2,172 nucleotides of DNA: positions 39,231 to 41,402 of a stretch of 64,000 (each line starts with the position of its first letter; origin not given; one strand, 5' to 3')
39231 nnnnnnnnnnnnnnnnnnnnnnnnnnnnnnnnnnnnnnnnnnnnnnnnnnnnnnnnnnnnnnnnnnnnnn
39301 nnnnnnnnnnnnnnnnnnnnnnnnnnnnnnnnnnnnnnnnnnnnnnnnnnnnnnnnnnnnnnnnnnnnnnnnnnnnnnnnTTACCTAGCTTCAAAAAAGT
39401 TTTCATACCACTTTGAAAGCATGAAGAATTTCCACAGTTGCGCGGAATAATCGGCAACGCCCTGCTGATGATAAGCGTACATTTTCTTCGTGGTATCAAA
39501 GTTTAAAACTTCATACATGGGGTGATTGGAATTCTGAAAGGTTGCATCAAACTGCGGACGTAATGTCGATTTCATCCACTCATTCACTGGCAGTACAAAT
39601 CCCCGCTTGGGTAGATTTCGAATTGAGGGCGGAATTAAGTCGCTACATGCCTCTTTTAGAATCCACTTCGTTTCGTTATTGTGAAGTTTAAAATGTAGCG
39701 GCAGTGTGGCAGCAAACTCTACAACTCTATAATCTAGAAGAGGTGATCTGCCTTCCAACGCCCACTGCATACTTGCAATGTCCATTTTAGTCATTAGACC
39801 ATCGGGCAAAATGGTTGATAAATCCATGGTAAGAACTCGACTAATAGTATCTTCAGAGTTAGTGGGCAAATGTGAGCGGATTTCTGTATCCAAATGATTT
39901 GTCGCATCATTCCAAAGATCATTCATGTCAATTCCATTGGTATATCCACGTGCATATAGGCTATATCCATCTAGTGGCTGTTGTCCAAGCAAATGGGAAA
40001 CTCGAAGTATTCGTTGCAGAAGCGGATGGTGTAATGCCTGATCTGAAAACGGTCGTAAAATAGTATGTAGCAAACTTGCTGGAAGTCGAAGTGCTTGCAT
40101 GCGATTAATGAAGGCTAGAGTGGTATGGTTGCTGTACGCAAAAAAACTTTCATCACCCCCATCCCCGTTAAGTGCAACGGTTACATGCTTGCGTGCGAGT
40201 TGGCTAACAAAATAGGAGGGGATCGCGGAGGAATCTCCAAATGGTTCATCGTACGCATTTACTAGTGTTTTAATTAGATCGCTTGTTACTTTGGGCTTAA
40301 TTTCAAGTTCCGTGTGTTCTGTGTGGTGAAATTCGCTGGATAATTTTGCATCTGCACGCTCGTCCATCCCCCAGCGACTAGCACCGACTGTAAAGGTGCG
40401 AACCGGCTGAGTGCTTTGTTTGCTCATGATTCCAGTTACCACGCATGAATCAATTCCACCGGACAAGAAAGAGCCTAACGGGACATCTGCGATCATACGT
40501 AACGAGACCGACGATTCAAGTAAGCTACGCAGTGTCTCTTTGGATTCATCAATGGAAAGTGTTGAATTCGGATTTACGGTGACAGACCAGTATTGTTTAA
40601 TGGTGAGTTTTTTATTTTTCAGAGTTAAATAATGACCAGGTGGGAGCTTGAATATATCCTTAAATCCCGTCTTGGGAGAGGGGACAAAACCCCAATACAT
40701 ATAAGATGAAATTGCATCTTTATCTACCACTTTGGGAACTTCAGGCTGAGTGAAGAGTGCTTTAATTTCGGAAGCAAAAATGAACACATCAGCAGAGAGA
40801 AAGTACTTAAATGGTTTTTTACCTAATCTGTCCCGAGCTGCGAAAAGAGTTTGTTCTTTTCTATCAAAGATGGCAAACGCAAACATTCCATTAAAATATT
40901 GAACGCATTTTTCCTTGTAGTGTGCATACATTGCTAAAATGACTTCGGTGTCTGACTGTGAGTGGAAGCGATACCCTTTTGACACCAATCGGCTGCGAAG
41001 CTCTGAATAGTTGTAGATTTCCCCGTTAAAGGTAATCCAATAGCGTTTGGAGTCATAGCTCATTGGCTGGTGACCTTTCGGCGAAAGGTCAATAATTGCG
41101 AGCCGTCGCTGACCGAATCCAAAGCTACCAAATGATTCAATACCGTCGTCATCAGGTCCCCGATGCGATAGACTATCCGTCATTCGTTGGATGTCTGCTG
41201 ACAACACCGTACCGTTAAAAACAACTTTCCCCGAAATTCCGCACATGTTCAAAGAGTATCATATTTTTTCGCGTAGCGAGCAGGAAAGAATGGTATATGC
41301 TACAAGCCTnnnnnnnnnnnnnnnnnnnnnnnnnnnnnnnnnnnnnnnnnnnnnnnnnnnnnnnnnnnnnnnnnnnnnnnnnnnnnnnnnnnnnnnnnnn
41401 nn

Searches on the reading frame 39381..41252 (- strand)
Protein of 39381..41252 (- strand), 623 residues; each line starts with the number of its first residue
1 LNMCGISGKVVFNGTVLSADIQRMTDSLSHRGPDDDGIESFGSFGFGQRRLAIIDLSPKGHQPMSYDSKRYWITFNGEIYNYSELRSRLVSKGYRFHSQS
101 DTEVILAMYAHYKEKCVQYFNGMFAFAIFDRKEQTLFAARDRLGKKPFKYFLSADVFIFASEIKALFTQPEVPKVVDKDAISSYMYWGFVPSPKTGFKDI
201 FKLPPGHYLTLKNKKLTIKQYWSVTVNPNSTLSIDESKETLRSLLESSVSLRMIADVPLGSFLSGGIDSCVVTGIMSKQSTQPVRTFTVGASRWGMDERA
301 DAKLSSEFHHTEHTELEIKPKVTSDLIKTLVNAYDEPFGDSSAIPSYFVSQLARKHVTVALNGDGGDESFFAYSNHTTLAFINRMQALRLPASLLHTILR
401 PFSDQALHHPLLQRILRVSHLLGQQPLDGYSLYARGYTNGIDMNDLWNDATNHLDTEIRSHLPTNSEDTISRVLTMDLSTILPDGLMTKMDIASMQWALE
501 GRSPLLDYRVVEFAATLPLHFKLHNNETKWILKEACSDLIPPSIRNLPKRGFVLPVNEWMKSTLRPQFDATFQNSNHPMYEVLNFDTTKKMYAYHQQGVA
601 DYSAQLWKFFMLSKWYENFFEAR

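Call 9: search_protein_families(library=pfam, proteins=[window:39381-41252:-], max_evalue=0.001)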
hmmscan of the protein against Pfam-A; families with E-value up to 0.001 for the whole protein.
window:39381-41252:- (623 aa): 4 families
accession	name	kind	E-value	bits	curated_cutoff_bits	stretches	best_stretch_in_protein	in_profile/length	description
PF00733.27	Asn_synthase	-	2.3e-87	294.4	21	1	241-617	2-354/354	Asparagine synthase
PF13537.11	GATase_7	-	1e-45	155.2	25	1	49-167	2-122/123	Glutamine amidotransferase domain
PF13522.11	GATase_6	-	4.8e-38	130.6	27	1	33-162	1-130/130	Glutamine amidotransferase domain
PF12481.13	DUF3700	-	1.1e-05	25.4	27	1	113-162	122-171/228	Aluminium induced protein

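Call 11: search_protein_families(library=ncbifam, proteins=[window:39381-41252:-], max_evalue=0.00001)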
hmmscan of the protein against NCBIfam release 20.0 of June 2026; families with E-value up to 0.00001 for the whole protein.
window:39381-41252:- (623 aa): 9 families
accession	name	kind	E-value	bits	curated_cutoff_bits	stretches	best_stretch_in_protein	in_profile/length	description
TIGR03108.1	eps_aminotran_1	hypoth_equivalog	3.1e-154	515.1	816.9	1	3-615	1-624/628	XrtA/PEP-CTERM system amidotransferase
TIGR01536.1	asn_synth_AEB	equivalog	4.3e-138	461.5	267.1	1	4-552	1-517/517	asparagine synthase (glutamine-hydrolyzing)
TIGR03104.1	trio_amidotrans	equivalog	1e-109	367.4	570.1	2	3-379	1-386/589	N-acetylglutaminylglutamine amidotransferase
NF033535.1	lass_lactam_cya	exception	3.3e-79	267.2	525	2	3-370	1-376/668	lasso peptide isopeptide bond-forming cyclase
NF006949.0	PRK09431.1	equivalog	1.6e-76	258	499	3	3-169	1-168/554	asparagine synthase B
NF033561.1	macrolact_Ik_Al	subfamily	4.5e-21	75.1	300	1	194-545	152-485/561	albusnodin/ikarugamycin family macrolactam cyclase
NF001484.0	PRK00331.1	subfamily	8e-11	41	381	1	63-169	87-201/601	isomerizing glutamine--fructose-6-phosphate transaminase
TIGR01135.1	glmS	equivalog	1.9e-10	39.9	418.05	1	68-169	91-200/607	glutamine--fructose-6-phosphate transaminase (isomerizing)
TIGR01134.1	purF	equivalog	6.5e-10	38.9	350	1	61-168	84-201/432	amidophosphoribosyltransferase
